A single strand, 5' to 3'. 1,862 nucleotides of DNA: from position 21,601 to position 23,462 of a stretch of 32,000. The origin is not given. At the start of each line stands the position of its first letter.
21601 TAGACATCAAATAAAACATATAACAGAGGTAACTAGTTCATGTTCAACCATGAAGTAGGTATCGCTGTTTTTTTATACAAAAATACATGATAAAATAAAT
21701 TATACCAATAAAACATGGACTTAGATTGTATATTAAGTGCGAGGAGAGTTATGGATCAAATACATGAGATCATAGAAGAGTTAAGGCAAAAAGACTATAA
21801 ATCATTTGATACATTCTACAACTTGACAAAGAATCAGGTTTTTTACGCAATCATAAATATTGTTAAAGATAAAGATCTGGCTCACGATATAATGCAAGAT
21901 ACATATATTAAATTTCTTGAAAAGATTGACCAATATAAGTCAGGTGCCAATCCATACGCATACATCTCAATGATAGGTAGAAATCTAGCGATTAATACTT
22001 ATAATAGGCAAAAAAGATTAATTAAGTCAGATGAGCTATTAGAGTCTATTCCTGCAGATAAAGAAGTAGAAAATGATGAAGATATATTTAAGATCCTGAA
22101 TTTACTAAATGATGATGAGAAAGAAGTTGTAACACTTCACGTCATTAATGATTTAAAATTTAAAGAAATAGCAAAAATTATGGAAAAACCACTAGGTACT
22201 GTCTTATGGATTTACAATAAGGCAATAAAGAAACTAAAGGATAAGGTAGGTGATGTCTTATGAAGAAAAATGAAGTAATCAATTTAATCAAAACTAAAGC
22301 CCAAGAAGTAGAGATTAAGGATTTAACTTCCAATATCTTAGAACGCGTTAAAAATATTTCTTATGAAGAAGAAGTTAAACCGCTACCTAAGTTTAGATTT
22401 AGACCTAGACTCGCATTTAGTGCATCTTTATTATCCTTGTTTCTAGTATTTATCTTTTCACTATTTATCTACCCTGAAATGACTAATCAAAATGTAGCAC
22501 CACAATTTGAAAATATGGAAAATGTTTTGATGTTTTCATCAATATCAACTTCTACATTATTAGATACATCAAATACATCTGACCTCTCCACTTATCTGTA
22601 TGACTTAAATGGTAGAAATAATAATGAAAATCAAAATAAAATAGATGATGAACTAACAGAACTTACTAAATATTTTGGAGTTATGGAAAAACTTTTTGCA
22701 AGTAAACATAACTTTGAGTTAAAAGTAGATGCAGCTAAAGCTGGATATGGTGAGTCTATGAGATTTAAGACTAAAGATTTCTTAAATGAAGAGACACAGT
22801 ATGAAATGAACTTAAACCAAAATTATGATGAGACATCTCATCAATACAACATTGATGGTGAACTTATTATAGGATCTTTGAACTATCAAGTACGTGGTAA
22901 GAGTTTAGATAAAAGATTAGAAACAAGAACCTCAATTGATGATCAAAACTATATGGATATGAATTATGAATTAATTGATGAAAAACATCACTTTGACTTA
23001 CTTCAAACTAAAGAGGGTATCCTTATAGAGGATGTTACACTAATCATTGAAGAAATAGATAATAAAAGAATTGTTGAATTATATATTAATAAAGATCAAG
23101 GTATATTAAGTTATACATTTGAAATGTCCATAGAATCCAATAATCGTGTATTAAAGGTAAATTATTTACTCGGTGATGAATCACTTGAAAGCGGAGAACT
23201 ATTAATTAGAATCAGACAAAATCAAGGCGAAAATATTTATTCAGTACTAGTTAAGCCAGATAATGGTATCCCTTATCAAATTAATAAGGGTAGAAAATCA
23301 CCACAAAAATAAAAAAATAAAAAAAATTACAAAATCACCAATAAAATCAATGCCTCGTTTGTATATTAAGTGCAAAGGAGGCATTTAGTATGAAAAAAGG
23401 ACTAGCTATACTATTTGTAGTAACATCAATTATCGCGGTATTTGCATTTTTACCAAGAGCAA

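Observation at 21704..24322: ECF-type sigma module with an exactly duplicated bipartite promoter motif driving an orphan RsgI/SEA-like-domain exported protein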

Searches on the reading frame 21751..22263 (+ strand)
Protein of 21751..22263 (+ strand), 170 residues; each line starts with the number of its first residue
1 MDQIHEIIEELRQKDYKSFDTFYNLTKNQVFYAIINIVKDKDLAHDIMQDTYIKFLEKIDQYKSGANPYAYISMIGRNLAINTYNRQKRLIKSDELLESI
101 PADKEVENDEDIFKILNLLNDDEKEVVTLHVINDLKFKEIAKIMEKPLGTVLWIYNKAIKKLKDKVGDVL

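Call 4: search_protein_families(library=pfam, proteins=[window:21751-22263:+], max_evalue=1)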
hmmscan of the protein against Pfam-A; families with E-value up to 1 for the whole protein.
window:21751-22263:+ (170 aa): 5 families
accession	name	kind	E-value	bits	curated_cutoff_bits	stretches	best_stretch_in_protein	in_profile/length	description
PF04542.20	Sigma70_r2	-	3.9e-10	39.8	24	1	25-89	4-70/71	Sigma-70 region 2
PF08281.18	Sigma70_r4_2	-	2e-08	34.2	25.7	1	112-151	4-43/54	Sigma-70, region 4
PF04545.22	Sigma70_r4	-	9.2e-08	31.9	24.1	1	116-163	2-49/50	Sigma-70, region 4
PF03444.21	HrcA_DNA-bdg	-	0.01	15.9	21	0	81-119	14-53/79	Winged helix-turn-helix transcription repressor, HrcA DNA-binding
PF07574.19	SMC_Nse1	-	0.16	12.3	23.3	1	3-42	46-85/194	Nse1 non-SMC component of SMC5-6 complex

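Call 5: search_protein_families(library=ncbifam, proteins=[window:21751-22263:+], max_evalue=1)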
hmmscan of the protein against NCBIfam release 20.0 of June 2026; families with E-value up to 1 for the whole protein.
window:21751-22263:+ (170 aa): 94 families (the best 25 are shown)
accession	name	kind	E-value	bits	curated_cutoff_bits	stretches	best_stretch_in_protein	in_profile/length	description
TIGR02937.1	sigma70-ECF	superfamily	2.2e-19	69.7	42.9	1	18-165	2-164/165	sigma-70 family RNA polymerase sigma factor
TIGR02952.1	Sig70_famx2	equivalog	6.4e-18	65.2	206.45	1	8-164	2-168/170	ECF subfamily RNA polymerase sigma factor, BldN family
TIGR02947.1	SigH_actino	hypoth_equivalog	1.6e-17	63.8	251.55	2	108-169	121-182/193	RNA polymerase sigma-70 factor, TIGR02947 family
NF009166.1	PRK12513.1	equivalog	3e-17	63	206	1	10-165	15-185/193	RNA polymerase sigma factor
TIGR02954.1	Sig70_famx3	hypoth_equivalog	1.6e-16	60.5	188.5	1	6-165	5-166/170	RNA polymerase sigma-70 factor, TIGR02954 family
NF058625.1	sigma_PG0214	equivalog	1.7e-16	60.4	130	1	17-166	4-161/170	GFO_1088 family ECF-type sigma factor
TIGR02985.1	Sig70_bacteroi1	subfamily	2.1e-16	60.6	126.4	1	17-165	1-161/162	RNA polymerase sigma-70 factor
TIGR02983.1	SigE-fam_strep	subfamily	2.3e-16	60.1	141.55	1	14-166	3-158/162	SigE family RNA polymerase sigma factor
NF007216.0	PRK09638.1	equivalog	3.6e-16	59.4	194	1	5-166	6-174/180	RNA polymerase sigma factor SigY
NF009167.0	PRK12514.1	equivalog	3e-14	53.3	265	1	2-164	5-176/180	RNA polymerase sigma factor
NF009195.0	PRK12543.1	subfamily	6.2e-14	51.9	197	1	3-166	6-178/192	RNA polymerase sigma factor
NF053879.1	RNAPolSigSigVBac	equivalog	1.3e-13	51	190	1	24-167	11-156/160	RNA polymerase sigma factor SigV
TIGR02950.1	SigM_subfam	subfamily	4.4e-13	49.4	147.95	1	20-164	3-156/159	RNA polymerase sigma factor, SigM family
NF009174.0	PRK12522.1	equivalog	5e-13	49.4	217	1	22-167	8-168/175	RNA polymerase sigma factor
NF007220.0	PRK09639.1-5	equivalog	5.6e-13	49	260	1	18-166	4-164/181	RNA polymerase sigma factor SigX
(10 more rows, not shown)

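Call 78: search_solved_structures(query=window:21751-22263:+, max_evalue=0.00001)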
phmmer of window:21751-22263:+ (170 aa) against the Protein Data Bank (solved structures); distinct sequences matched with E-value up to 0.00001: 7.
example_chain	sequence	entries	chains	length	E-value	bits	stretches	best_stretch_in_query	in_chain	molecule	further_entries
6jcy_F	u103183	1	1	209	1.9e-08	37.8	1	28-169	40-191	ECF RNA polymerase sigma factor SigH,ECF RNA polymerase sigma factor SigE,ECF RNA polymera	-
1or7_A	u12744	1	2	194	3.4e-08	37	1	7-166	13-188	RNA polymerase sigma-E factor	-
6jbq_F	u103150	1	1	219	5.6e-08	36.3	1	7-166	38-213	ECF RNA polymerase sigma-E factor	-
6in7_B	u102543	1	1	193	6.9e-08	36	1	2-152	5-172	RNA polymerase sigma-H factor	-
8z6g_B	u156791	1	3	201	8e-08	35.8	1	2-152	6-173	RNA polymerase sigma factor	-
5uxx_A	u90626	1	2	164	1.5e-07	34.9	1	35-163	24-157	RNA polymerase sigma factor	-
5zx2_F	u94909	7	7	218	8.7e-07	32.4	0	107-169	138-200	ECF RNA polymerase sigma factor SigH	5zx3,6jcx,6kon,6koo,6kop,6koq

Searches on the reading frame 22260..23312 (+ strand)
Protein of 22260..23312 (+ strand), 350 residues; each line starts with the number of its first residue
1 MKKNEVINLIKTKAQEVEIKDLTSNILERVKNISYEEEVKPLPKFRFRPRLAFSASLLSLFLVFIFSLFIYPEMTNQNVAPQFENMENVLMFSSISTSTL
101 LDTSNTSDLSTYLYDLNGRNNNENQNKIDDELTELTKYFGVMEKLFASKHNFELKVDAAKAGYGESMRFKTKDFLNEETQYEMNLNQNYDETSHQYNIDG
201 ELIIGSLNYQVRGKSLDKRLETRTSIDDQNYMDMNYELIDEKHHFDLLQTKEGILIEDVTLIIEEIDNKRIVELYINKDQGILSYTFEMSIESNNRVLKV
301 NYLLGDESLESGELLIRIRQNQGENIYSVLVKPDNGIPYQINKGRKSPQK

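Call 4: search_protein_families(library=pfam, proteins=[window:22260-23312:+], max_evalue=1)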
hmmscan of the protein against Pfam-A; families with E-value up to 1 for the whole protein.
window:22260-23312:+ (350 aa): 0 families

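Call 5: search_protein_families(library=ncbifam, proteins=[window:22260-23312:+], max_evalue=1)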
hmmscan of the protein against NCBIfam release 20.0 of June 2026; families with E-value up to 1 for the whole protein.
window:22260-23312:+ (350 aa): 1 family
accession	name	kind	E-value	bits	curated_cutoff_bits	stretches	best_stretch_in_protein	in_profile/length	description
NF041315.1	malate_syn_AceB_Halo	equivalog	0.046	12.4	780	1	109-195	307-390/429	malate synthase AceB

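Call 14: find_homologous_proteins(query=window:22260-23312:+)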
Query window:22260-23312:+ (350 aa): 7 proteins with E <= 0.001 among 2407 candidates.
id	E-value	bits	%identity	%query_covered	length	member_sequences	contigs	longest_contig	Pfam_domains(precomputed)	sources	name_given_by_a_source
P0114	5.4e-217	737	98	100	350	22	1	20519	-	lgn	-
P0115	1.4e-188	644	85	100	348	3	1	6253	-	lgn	-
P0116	4.0e-85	304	45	99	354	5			-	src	-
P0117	2.9e-79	285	43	100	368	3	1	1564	-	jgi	jgi:hypothetical protein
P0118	8.8e-57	211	36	99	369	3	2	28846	-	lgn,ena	-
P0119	2.5e-51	193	36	100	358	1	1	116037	-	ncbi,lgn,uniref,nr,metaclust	ncbi:hypothetical protein [Acholeplasma granularum]|uniref:hypothetical protein n=1 Tax=Acholeplasma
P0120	1.5e-29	122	39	58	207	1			-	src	-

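Call 24: search_solved_structures(query=window:22260-23312:+, max_evalue=10)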
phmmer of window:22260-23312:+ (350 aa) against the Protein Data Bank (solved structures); distinct sequences matched with E-value up to 10: 0.

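Call 33: predict_structure(alignment_id=A1)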
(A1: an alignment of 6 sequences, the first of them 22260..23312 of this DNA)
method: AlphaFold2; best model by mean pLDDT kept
length: 350 residues; sequences in the alignment: 6
mean_pLDDT: 65.5   pTM: 0.63
mean pLDDT of the five models: 65.5, 56.3, 55.2, 54.6, 51.6
residues with pLDDT >= 90: 30; 70-90: 150; 50-70: 68; < 50: 102
segments of 3 or more residues with pLDDT < 50: 13-58, 60-62, 64-84, 104-124, 345-350
pLDDT, mean of each block of 10 residues (from residue 1): 56 41 35 30 33 44 45 32 58 83 45 34 52 65 66 65 81 73 85 82 89 83 89 90 90 88 79 81 80 75 71 79 66 78 47
secondary structure, 60 per line:
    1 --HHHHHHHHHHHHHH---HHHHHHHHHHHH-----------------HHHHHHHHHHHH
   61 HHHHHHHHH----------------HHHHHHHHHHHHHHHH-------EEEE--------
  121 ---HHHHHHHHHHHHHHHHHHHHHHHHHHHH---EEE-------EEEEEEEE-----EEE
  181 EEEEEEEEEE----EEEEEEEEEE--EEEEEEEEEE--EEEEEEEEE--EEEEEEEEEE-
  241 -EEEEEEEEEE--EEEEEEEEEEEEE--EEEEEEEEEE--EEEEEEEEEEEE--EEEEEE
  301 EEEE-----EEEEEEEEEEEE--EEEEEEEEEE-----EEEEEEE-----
elements in order: H3-16 H20-31 H49-69 H86-101 E109-112 H124-151 E155-157 E165-172 E178-190 E195-204 E207-216 E219-227 E230-239 E242-251 E254-266 E269-278 E281-292 E295-304 E310-321 E324-333 E339-345

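Call 41: fold_search(model_id=the predicted structure, library=pdb)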
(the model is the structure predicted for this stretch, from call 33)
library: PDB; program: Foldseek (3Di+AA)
matches with E <= 10: 795; with E <= 0.001: 0
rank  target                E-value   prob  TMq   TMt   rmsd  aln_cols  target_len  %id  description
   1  3wjb_A                1.5e-02  0.94  0.18  0.35  15.9       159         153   11  Crystal structure of mutant nitrobindin M75L/H76L/Q96C/M148L/H158L (NB4) from Arabidopsis thaliana (released 2014-04-09)
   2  4o3w_A                2.0e-02  0.33  0.13  0.09  20.6       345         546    8  Crystal structure of the vaccine antigen Transferrin Binding Protein B (TbpB) mutant Tyr-63-Ala from Actinobacillus su (released 2015-01-14)
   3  3pqu_B                2.6e-02  0.38  0.14  0.09  19.7       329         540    8  The crystal structures of porcine pathogen AsH57_TbpB (released 2011-02-02)
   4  4xrt_A                3.2e-02  0.41  0.15  0.16  17.9       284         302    7  Crystal structure of the di-domain ARO/CYC StfQ from the steffimycin biosynthetic pathway (released 2015-12-02)
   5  3wje_A                4.3e-02  0.87  0.18  0.35  12.2       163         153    9  Crystal structure of mutant nitrobindin M75W/H76L/Q96C/M148L/H158L (NB6) from Arabidopsis thaliana (released 2014-04-02)
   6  4ymy                  5.0e-02  0.77  0.19  0.35  13.7       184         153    9  Crystal structure of mutant nitrobindin M75A/H76L/Q96C/M148L/H158A (NB11) from Arabidopsis thaliana (released 2015-12-30)
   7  7bbm                  5.5e-02  0.91  0.19  0.35   8.2       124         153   11  Mutant nitrobindin M75L/H76L/Q96C/M148L (NB4H) from Arabidopsis thaliana with cofactor MnPPIX (released 2021-05-26)
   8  9dc4_B                6.7e-02  0.21  0.13  0.09  19.7       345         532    8  Transferrin Binding Protein A in complex with transferrin binding protein B, transferrin and globular domain of TonB (released 2026-03-04)
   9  2fr2                  7.3e-02  0.69  0.18  0.32  12.7       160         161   12  Crystal Structure of Rv2717c from M. tuberculosis (released 2006-01-31)
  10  9nhq_B                7.7e-02  0.15  0.12  0.09  20.3       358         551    8  The cryo-EM structure of NmTbpA and NmTbpB in a complex (released 2026-03-04)
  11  4xrt_B                8.5e-02  0.30  0.16  0.18  17.6       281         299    5  Crystal structure of the di-domain ARO/CYC StfQ from the steffimycin biosynthetic pathway (released 2015-12-02)
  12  6ntr_A                8.5e-02  0.21  0.14  0.18  18.6       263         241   11  Crystal Structure of Beta-barrel-like Protein of Domain of Unknown Function DUF1849 from Brucella abortus (released 2019-02-13)
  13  3wjd                  8.9e-02  0.90  0.19  0.35   7.7       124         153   11  Crystal structure of mutant nitrobindin F44W/M75L/H76L/Q96C/M148L/H158L (NB5) from Arabidopsis thaliana (released 2014-04-02)
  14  3wjf_A                9.4e-02  0.82  0.19  0.35  12.1       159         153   10  Crystal structure of mutant nitrobindin M75L/H76L/Q96C/V128W/M148L/H158L (NB9) from Arabidopsis thaliana (released 2014-04-02)
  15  2a13                  1.1e-01  0.60  0.19  0.35  13.8       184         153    9  X-ray structure of protein from Arabidopsis thaliana AT1G79260 (released 2005-07-12)
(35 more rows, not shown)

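Call 49: search_protein_representatives(alignment_id=A1)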
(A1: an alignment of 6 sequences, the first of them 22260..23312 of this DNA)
Query: 6 sequences, 359 profile positions. Proteins with E-value up to 0.001 (for the whole library): 492; up to 1e-10: 252; up to 1e-30: 46. The best 150 are listed.
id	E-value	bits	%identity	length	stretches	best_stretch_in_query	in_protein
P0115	4.1e-161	552.4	-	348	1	1-354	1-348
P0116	6.1e-159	545.2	-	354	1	1-354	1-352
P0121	1.1e-145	501.5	-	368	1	1-354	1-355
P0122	3.3e-121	421.1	-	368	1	1-354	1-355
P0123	2.2e-97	342.7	-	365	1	1-353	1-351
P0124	1.0e-94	333.9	-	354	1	1-351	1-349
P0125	6.1e-88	311.6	-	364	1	1-353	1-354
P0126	2.8e-84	299.6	-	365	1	1-351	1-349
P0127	1.2e-82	294.2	-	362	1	1-354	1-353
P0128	2.1e-82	293.5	-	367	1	1-352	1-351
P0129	2.8e-82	293.0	-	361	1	1-354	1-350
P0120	8.3e-82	291.5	-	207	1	1-206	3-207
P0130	3.0e-75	269.9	-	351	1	1-350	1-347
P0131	2.8e-73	263.4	-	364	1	1-350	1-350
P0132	6.7e-70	252.3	-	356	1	1-352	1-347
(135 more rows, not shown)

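Call 52: search_protein_families(library=pfam, alignment_id=A3, max_evalue=0.001)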
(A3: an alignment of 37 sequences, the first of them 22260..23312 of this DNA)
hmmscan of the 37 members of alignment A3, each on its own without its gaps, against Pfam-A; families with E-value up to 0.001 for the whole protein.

A. member 1, window:22260-23312:+ (350 aa): 0 families

B. families by the number of members that match (of 37 scanned): 2 families
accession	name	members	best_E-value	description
PF04985.20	Phage_tube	1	0.00029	Phage tail tube protein FII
PF07705.17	CARDB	1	0.00091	CARDB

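Call 74: search_solved_structures(query=A1, max_evalue=10)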
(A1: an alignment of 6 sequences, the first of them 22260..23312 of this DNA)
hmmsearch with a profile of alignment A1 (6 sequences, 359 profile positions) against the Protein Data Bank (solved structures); distinct sequences matched with E-value up to 10: 5.
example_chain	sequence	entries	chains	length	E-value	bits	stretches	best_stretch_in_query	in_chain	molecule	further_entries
8tm9_A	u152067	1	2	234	0.21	13.7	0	10-63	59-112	D_3_633_8x peptide bound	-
5xqm_A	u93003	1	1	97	0.24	13.6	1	158-231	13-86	Small ubiquitin-related modifier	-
8tlp_A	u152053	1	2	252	0.31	13.2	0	10-80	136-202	D_3_633_8x, no peptide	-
7rkc_A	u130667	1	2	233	0.47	12.6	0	10-62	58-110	D_3_633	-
2l0d_A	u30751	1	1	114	0.69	12.1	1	238-299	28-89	Cell surface protein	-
